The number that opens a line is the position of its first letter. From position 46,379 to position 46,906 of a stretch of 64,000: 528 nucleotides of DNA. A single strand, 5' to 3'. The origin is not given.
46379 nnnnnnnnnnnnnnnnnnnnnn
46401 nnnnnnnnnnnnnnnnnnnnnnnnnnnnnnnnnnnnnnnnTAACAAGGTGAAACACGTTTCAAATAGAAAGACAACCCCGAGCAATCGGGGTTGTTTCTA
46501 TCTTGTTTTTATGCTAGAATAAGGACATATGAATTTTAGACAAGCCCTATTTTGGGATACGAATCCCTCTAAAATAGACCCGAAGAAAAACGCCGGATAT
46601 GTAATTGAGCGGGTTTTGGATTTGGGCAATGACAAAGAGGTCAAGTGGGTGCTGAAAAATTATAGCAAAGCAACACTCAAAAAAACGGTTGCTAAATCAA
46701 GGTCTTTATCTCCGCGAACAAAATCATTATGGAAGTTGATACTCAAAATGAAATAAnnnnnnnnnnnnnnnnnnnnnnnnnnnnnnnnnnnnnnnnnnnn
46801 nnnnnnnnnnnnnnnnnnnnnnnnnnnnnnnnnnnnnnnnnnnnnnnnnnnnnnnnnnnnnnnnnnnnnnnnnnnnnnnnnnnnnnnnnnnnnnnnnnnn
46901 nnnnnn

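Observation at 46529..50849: Accessory insertion splitting the str operon: AbiEii-type toxin pair, giant surface protein, Phd-like orphan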

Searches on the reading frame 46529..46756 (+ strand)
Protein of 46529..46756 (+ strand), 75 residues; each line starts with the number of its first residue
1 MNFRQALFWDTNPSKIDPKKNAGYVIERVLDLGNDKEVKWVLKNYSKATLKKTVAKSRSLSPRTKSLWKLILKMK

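Call 3: search_protein_families(library=pfam, proteins=[window:46529-46756:+], max_evalue=1)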
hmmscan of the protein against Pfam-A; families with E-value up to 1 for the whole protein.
window:46529-46756:+ (75 aa): 2 families
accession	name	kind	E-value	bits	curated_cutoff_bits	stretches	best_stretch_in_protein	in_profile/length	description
PF21956.1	DUF6922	-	6.3e-19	67.6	27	1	3-54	1-52/52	Family of unknown function (DUF6922)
PF21598.3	PvuRts1I-like_N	-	0.016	15.8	27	1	14-48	9-43/131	Restriction endonuclease PvuRts1 I-like, N-terminal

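Call 4: search_protein_families(library=ncbifam, proteins=[window:46529-46756:+], max_evalue=1)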
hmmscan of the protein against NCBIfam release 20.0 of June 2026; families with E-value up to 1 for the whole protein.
window:46529-46756:+ (75 aa): 0 families

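Call 5: search_protein_families(library=padloc, proteins=[window:46529-46756:+], max_evalue=1)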
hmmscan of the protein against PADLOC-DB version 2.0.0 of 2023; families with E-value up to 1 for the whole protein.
window:46529-46756:+ (75 aa): 1 family
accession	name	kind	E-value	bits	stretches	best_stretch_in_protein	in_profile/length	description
PDLC03210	mREase_II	-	0.0012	16.3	1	14-52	13-51/294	Type II methyl-directed restriction enzyme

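Call 19: search_solved_structures(query=window:46529-46753:+, max_evalue=10, show_alignments=2)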
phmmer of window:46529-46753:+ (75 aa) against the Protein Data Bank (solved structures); distinct sequences matched with E-value up to 10: 1.
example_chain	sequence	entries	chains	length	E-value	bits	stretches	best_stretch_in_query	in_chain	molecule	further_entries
9fny_A3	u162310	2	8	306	1.5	12.6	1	37-71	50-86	Archaeal Ribosome Dimerizing Factor (aRDF)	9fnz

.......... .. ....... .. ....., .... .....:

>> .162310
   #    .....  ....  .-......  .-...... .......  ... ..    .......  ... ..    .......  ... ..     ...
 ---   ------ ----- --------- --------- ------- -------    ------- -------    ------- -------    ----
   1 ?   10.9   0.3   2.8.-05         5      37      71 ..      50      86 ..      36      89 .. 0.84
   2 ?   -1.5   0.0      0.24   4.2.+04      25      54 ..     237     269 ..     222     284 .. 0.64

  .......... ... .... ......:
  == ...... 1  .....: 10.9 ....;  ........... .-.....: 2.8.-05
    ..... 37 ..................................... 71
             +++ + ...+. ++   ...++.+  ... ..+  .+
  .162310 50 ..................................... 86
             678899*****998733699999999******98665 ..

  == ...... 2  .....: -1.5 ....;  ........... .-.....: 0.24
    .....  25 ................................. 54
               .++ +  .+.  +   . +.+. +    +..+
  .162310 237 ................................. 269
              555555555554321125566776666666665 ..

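Call 38: find_homologous_proteins(query=window:46529-46753:+)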
Query window:46529-46753:+ (75 aa): 145 proteins with E <= 0.001 among 146 candidates; the best 120 are listed.
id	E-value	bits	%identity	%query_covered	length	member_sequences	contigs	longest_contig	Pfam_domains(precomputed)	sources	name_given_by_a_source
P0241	9.6e-42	157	100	100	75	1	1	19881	PF21956.2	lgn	-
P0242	4.5e-33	130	79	100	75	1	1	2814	PF21956.2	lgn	-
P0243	6.8e-33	129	83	100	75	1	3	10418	PF21956.2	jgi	-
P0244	1.4e-32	128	79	100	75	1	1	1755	PF21956.2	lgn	-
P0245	2.7e-31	124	76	100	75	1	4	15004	PF21956.2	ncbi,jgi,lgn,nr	ncbi:MAG: hypothetical protein ACD_7C00047G0002 [uncultured bacterium]|nr:MAG: hypothetical protein 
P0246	2.4e-30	121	75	100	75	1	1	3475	PF21956.2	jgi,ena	jgi:hypothetical protein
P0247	2.6e-29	118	74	97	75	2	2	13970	PF21956.2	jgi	-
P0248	7.8e-29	117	72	100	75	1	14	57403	PF21956.2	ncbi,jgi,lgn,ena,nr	ncbi:MAG: hypothetical protein UR66_C0010G0003 [Candidatus Moranbacteria bacterium GW2011_GWE1_35_17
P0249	1.5e-28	116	76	100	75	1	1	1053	PF21956.2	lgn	-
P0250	3.3e-28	114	74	97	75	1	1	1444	PF21956.2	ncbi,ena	-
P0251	4.4e-28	114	73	97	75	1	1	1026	PF21956.2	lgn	-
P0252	4.4e-28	114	75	97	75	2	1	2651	PF21956.2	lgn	-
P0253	4.9e-28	114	73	100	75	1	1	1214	PF21956.2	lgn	-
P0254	7.7e-28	113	74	97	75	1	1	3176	PF21956.2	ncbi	-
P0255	8.4e-28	113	74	96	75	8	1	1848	PF21956.2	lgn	-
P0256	1.5e-27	112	75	100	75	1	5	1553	PF21956.2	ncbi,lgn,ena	ncbi:MAG: hypothetical protein AAB453_03475 [Patescibacteria group bacterium]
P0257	1.6e-27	112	73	100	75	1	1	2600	PF21956.2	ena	-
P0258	2.5e-27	112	73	97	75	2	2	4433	PF21956.2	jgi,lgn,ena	-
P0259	2.5e-27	112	73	97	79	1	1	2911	PF21956.2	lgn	-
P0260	9.1e-27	110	72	100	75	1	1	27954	PF21956.2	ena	-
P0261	9.9e-27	110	71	100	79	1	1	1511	PF21956.2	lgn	-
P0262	1.1e-26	110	72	100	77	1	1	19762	PF21956.2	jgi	-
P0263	1.6e-26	109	71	100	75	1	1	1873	PF21956.2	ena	-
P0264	1.7e-26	109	71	100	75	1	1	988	PF21956.2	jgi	jgi:hypothetical protein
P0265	1.9e-26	109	71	100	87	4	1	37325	PF21956.2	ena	-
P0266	2.3e-26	109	71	100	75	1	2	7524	PF21956.2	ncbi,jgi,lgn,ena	-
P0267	2.3e-26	109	73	97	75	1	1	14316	PF21956.2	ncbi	ncbi:MAG: hypothetical protein V1649_02990 [Patescibacteria group bacterium]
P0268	3.1e-26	108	72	100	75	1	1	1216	PF21956.2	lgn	-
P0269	3.2e-26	108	66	97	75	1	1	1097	PF21956.2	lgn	-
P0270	3.2e-26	108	72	100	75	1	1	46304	PF21956.2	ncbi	-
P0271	3.3e-26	108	72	100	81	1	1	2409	PF21956.2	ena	-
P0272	4.0e-26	108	69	100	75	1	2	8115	PF21956.2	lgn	-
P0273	4.1e-26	108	70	97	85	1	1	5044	PF21956.2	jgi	jgi:hypothetical protein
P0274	4.2e-26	108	67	96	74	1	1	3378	PF21956.2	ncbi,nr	ncbi:MAG: hypothetical protein Q7T18_07420 [Sedimentisphaerales bacterium]|nr:hypothetical protein [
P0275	4.4e-26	108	71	100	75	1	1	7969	PF21956.2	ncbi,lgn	-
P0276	4.5e-26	108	72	95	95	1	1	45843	PF21956.2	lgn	-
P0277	6.2e-26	107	68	97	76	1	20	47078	PF21956.2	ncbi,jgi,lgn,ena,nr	ncbi:MAG: hypothetical protein A2271_02260 [Candidatus Moranbacteria bacterium RIFOXYA12_FULL_35_19]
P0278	6.5e-26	107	68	100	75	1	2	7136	PF21956.2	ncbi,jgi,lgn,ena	-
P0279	6.7e-26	107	70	97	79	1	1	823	PF21956.2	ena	-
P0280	7.0e-26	107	70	95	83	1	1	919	PF21956.2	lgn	-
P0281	8.5e-26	107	68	97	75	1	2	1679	PF21956.2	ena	-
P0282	1.1e-25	107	70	97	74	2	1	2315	PF21956.2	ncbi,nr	ncbi:MAG: hypothetical protein Q8O59_01820 [bacterium]|nr:hypothetical protein [bacterium]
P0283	1.1e-25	107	66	97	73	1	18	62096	PF21956.2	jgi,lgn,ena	-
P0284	1.1e-25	106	71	97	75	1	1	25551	PF21956.2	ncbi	-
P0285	1.4e-25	106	71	100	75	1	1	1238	PF21956.2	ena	-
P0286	1.4e-25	106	68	97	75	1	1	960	PF21956.2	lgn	-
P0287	1.7e-25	106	68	97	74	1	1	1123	PF21956.2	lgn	-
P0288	1.9e-25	106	68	100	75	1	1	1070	PF21956.2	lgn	-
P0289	2.5e-25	105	68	97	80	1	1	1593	PF21956.2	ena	-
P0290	2.9e-25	105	71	100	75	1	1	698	PF21956.2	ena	-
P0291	2.9e-25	105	71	100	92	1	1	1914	PF21956.2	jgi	jgi:hypothetical protein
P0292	3.1e-25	105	67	97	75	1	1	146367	PF21956.2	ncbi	ncbi:MAG: hypothetical protein V1696_02325 [Candidatus Jorgensenbacteria bacterium]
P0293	3.1e-25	105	67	97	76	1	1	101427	PF21956.2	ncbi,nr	ncbi:MAG: hypothetical protein Q7U36_03335 [bacterium]|nr:hypothetical protein [bacterium]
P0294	3.8e-25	105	70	84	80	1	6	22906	PF21956.2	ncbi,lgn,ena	-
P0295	3.9e-25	105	66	97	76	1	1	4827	PF21956.2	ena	-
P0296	4.5e-25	105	66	97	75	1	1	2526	PF21956.2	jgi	jgi:hypothetical protein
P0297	5.9e-25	104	68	100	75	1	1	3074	PF21956.2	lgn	-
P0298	6.1e-25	104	68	97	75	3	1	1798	PF21956.2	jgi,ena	-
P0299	7.1e-25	104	68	100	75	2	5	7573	PF21956.2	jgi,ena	-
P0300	7.4e-25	104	66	97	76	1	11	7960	PF21956.2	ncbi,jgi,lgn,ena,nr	ncbi:MAG: hypothetical protein COX29_01275 [Candidatus Moranbacteria bacterium CG23_combo_of_CG06-09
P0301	8.6e-25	104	67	100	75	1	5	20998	PF21956.2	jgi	jgi:hypothetical protein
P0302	9.1e-25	104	68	97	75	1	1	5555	PF21956.2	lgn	-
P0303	1.0e-24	103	67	97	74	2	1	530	PF21956.2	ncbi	-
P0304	1.3e-24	103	67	97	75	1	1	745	PF21956.2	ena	-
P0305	1.3e-24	103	69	100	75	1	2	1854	PF21956.2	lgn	-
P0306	1.5e-24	103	67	100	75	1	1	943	PF21956.2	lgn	-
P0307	1.7e-24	103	67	100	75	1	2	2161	PF21956.2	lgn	-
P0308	1.7e-24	103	72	91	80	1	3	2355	PF21956.2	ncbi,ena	-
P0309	1.7e-24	103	67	100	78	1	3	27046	PF21956.2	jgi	jgi:hypothetical protein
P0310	1.9e-24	103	68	84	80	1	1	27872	PF21956.2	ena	-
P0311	2.1e-24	102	67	97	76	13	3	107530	PF21956.2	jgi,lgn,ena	-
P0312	2.2e-24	102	67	100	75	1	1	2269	PF21956.2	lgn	-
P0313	2.3e-24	102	66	97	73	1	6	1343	PF21956.2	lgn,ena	-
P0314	2.5e-24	102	68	100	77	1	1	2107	PF21956.2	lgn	-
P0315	2.5e-24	102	68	87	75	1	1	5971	PF21956.2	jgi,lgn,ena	-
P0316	2.5e-24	102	68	100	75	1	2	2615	PF21956.2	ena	-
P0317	2.6e-24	102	66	97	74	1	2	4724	PF21956.2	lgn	-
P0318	2.6e-24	102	68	83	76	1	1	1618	PF21956.2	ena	-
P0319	2.8e-24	102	66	95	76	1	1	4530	PF21956.2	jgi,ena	-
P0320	3.1e-24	102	66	97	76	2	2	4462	PF21956.2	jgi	jgi:hypothetical protein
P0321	3.5e-24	102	63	97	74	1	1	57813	PF21956.2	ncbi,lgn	-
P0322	3.8e-24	102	68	100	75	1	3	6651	PF21956.2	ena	-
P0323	3.9e-24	102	68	97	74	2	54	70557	PF21956.2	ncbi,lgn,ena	-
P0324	4.3e-24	101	67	97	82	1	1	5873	PF21956.2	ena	-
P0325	6.5e-24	101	66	97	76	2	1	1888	PF21956.2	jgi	jgi:hypothetical protein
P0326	7.3e-24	101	67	97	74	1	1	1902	PF21956.2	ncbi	-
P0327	8.1e-24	101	66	97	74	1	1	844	PF21956.2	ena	-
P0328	8.6e-24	101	66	97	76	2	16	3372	PF21956.2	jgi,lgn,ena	-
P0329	1.1e-23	100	65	100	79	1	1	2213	PF21956.2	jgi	-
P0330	1.1e-23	100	68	100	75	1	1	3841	PF21956.2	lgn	-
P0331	1.2e-23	100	66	97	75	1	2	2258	PF21956.2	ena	-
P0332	2.4e-23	99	68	100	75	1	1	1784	PF21956.2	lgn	-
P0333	2.6e-23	99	63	97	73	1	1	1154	PF21956.2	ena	-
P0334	2.6e-23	99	70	89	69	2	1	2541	PF21956.2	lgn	-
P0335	2.6e-23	99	68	100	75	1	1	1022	PF21956.2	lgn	-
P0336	3.0e-23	99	64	100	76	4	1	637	PF21956.2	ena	-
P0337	3.2e-23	99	66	97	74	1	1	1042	PF21956.2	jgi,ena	jgi:hypothetical protein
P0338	3.6e-23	99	63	100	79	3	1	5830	PF21956.2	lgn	-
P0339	4.1e-23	98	64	100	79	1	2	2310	PF21956.2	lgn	-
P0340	4.8e-23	98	60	100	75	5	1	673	PF21956.2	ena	-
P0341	5.4e-23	98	66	97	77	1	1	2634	PF21956.2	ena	-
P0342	6.8e-23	98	64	100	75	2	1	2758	PF21956.2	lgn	-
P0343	7.3e-23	98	64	100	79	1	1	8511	PF21956.2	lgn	-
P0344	9.5e-23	97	67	96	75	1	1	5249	PF21956.2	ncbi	ncbi:MAG: hypothetical protein ABH808_01225 [Candidatus Kuenenbacteria bacterium]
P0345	1.0e-22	97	67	96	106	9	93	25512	PF21956.2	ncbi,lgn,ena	-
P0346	1.3e-22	97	66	97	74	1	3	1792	PF21956.2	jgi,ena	-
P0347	1.7e-22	96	61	100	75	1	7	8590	PF21956.2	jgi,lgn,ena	-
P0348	1.9e-22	96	67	100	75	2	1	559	PF21956.2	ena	-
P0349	2.0e-22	96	63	97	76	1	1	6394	PF21956.2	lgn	-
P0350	2.6e-22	96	64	96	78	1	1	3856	PF21956.2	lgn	-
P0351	3.2e-22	96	61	100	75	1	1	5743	PF21956.2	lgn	-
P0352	3.7e-22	95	63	96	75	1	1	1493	PF21956.2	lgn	-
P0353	4.3e-22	95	61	100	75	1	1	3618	PF21956.2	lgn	-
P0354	4.3e-22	95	61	100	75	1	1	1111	PF21956.2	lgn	-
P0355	4.7e-22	95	62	97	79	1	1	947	PF21956.2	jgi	jgi:hypothetical protein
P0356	5.1e-22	95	61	100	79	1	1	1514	PF21956.2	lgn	-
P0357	5.4e-22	95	63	100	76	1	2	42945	PF21956.2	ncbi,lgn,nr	ncbi:hypothetical protein HYW72_02445 [Candidatus Nomurabacteria bacterium]|nr:hypothetical protein 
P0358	8.4e-22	94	61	100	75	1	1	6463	PF21956.2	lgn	-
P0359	1.1e-21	94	63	91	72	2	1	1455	PF21956.2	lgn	-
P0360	1.4e-21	94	59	95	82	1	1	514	PF21956.2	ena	-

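Call 49: predict_structure(alignment_id=A2)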
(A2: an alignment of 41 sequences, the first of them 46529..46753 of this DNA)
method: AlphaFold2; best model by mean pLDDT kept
length: 75 residues; sequences in the alignment: 41
mean_pLDDT: 91.0   pTM: 0.77
mean pLDDT of the five models: 91.0, 89.7, 88.8, 88.2, 87.8
residues with pLDDT >= 90: 51; 70-90: 24; 50-70: 0; < 50: 0
segments of 3 or more residues with pLDDT < 50: none
pLDDT, mean of each block of 10 residues (from residue 1): 85 87 93 93 94 93 93 88
secondary structure, 60 per line:
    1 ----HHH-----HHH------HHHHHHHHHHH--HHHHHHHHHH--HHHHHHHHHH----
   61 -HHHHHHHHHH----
elements in order: H22-32 H35-44 H47-56 H62-71

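Call 51: search_protein_families(library=phrogs, proteins=[window:46529-46756:+], max_evalue=0.1)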
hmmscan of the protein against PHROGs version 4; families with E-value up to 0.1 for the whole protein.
window:46529-46756:+ (75 aa): 1 family
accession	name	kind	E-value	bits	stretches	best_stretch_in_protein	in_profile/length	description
phrog_9489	-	unknown function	0.0013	18.6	1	2-54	358-411/458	-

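Call 54: fold_search(model_id=the predicted structure, library=pdb)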
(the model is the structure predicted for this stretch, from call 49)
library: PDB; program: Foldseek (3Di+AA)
matches with E <= 10: 17; with E <= 0.001: 0
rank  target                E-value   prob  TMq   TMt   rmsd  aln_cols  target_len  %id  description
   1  3akl_A                4.0e+00  0.11  0.30  0.10   8.9        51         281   12  Crystal structure of A Helicobacter pylori proinflammatory kinase CtkA (released 2010-12-01)
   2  8gps                  6.0e+00  0.11  0.38  0.16   5.1        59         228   12  Cytoplasmic domain structure of the MgtE Mg2+ channel from Chryseobacterium hispalense (released 2023-04-19)
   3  5x9g_C                6.0e+00  0.06  0.34  0.14   6.5        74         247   16  Crystal structure of the cytosolic domain of the Mg2+ channel MgtE in complex with ATP (released 2017-08-16)
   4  5h6r_B                6.0e+00  0.06  0.28  0.19   7.9        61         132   15  Crystal structure of LSD1-CoREST in complex with peptide 13 (released 2017-04-12)
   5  1kec_A                6.3e+00  0.02  0.20  0.09  10.8        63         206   22  PENICILLIN ACYLASE MUTANT WITH PHENYL PROPRIONIC ACID (released 2003-09-02)
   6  1ccd                  7.1e+00  0.03  0.23  0.22  10.3        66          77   23  REFINED STRUCTURE OF RAT CLARA CELL 17 KDA PROTEIN AT 3.0 ANGSTROMS RESOLUTION (released 1994-01-31)
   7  4dwl_C                7.5e+00  0.03  0.24  0.18   9.1        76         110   10  Avd molecule from Bordetella bacteriophage DGR (released 2013-02-27)
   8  9n73_LL               7.9e+00  0.06  0.41  0.09  16.3        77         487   14  SSU processome maturation and disassembly, State G (released 2025-10-29)
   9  1gm7_A                8.4e+00  0.02  0.25  0.11  11.1        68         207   19  Crystal structures of penicillin acylase enzyme-substrate complexes: Structural insights into the catalytic mechanism (released 2001-11-28)
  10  1h2g_A                8.4e+00  0.01  0.20  0.09  10.8        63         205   22  Altered substrate specificity mutant of penicillin acylase (released 2003-07-17)
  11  3qgb_A                8.9e+00  0.02  0.25  0.08  10.0        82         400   15  Crystal structure of FBF-2 R288Y mutant in complex with gld-1 FBEa (released 2011-03-23)
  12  9k7x_B                9.4e+00  0.08  0.33  0.28   8.3        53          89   13  Crystal structure of designed calcium-induced homotrimer C3-Ca1-DN*3-20 (released 2025-10-29)
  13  3akk_D                9.4e+00  0.06  0.30  0.10   9.1        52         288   12  Crystal structure of A Helicobacter pylori proinflammatory kinase CtkA (released 2010-12-01)
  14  8qo9_B1               9.4e+00  0.04  0.33  0.05   5.1        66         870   14  Cryo-EM structure of a human spliceosomal B complex protomer (released 2024-01-24)
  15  8viv_A                9.4e+00  0.02  0.23  0.07  10.1        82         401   16  Crystal structure of FBF-2 RBD in complex with gld-1 FBEa* RNA (released 2024-11-27)
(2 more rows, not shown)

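Call 84: search_solved_structures(query=A2, max_evalue=10, show_alignments=0)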
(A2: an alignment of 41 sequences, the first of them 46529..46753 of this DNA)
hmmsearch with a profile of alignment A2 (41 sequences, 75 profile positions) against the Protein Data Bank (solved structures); distinct sequences matched with E-value up to 10: 10.
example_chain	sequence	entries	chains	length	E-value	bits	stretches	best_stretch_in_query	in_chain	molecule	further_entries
2v1y_B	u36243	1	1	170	0.21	14.7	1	22-65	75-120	PHOSPHATIDYLINOSITOL 3-KINASE REGULATORY SUBUNIT ALPHA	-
5xgj_B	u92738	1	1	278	0.57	13.4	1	22-65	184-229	Phosphatidylinositol 3-kinase regulatory subunit alpha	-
2rd0_B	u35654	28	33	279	0.57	13.3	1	22-65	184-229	Phosphatidylinositol 3-kinase regulatory subunit alpha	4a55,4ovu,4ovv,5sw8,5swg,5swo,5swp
7pg5_B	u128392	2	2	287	0.62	13.2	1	22-65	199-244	Phosphatidylinositol 3-kinase regulatory subunit alpha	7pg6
4zop_B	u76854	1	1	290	0.65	13.2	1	23-65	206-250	Phosphatidylinositol 3-kinase regulatory subunit alpha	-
7tz7_B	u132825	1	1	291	0.65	13.2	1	23-65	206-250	Isoform 3 of Phosphatidylinositol 3-kinase regulatory subunit alpha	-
4jps_B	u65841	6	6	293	0.65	13.2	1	23-65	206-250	Phosphatidylinositol 3-kinase regulatory subunit alpha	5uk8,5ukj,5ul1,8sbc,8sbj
8am0_B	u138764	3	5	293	0.65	13.2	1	23-65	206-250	Isoform 3 of Phosphatidylinositol 3-kinase regulatory subunit alpha | Phosphatidylinositol 3-kinase regulatory subunit alpha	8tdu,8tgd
6h8l_A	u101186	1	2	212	0.9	12.7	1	6-48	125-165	Peptidoglycan-N-acetylmuramic acid deacetylase PdaC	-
6h8n_A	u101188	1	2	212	0.91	12.7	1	6-48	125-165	Peptidoglycan-N-acetylmuramic acid deacetylase PdaC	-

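Call 92: search_protein_families(library=pfam, alignment_id=A2, max_evalue=0.05)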
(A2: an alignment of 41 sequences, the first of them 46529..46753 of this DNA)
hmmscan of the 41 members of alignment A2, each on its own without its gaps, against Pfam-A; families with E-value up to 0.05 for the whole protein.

A. member 1, window:46529-46753:+ (75 aa): 2 families
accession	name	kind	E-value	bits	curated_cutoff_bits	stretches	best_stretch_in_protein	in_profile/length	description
PF21956.1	DUF6922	-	6.3e-19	67.6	27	1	3-54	1-52/52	Family of unknown function (DUF6922)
PF21598.3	PvuRts1I-like_N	-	0.016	15.8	27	1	14-48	9-43/131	Restriction endonuclease PvuRts1 I-like, N-terminal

B. families by the number of members that match (of 41 scanned): 3 families
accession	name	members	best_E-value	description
PF21956.1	DUF6922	41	3.3e-20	Family of unknown function (DUF6922)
PF21598.3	PvuRts1I-like_N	5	0.016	Restriction endonuclease PvuRts1 I-like, N-terminal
PF00210.30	Ferritin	1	0.012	Ferritin-like domain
